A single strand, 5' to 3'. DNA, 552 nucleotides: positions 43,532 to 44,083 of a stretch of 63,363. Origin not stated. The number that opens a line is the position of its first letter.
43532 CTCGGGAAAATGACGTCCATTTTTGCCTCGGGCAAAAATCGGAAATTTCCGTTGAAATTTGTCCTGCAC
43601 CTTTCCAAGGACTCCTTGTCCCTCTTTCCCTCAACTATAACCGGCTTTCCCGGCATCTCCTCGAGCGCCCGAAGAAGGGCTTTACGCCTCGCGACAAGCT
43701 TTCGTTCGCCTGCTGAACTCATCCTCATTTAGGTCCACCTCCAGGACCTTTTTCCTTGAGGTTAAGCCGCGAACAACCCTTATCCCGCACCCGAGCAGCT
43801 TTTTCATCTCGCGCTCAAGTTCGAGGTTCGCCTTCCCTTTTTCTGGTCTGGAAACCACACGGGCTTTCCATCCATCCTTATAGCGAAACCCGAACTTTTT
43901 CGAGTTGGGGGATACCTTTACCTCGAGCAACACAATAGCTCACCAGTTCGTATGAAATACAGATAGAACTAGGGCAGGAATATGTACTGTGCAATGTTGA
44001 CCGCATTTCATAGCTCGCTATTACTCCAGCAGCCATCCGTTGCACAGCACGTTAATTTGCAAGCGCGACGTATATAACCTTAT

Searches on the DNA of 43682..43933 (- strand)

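Call 51: search_with_rna_model(model_id=R1, sources=[L047, L048, L049, L050, L051, L057, L058, L059, L060, L061, L062], max_evalue=1)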
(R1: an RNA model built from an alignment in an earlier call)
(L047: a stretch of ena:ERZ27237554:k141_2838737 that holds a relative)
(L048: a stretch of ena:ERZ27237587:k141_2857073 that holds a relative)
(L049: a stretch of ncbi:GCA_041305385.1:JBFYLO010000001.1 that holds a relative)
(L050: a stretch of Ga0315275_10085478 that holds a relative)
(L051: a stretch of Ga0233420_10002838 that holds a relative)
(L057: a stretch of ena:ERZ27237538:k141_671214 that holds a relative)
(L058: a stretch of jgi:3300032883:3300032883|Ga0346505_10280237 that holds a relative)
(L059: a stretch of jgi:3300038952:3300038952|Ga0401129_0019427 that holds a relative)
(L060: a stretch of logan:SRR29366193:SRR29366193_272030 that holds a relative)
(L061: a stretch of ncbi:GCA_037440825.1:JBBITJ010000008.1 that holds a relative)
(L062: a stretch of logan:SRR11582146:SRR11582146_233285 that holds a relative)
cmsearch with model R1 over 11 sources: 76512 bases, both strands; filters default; matches with E-value up to 1: 6.
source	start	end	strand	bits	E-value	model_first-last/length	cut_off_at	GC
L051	4313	4373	-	53.3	1.6e-11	1-60/60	no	0.54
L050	45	103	-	51.6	4.5e-11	1-60/60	no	0.34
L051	4315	4375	+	40.6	2.8e-08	1-60/60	no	0.54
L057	1198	1255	+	31.8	4.9e-06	1-60/60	no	0.47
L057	1177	1225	-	20.1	0.0046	1-60/60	no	0.41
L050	73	110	+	13.2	0.26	1-60/60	no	0.37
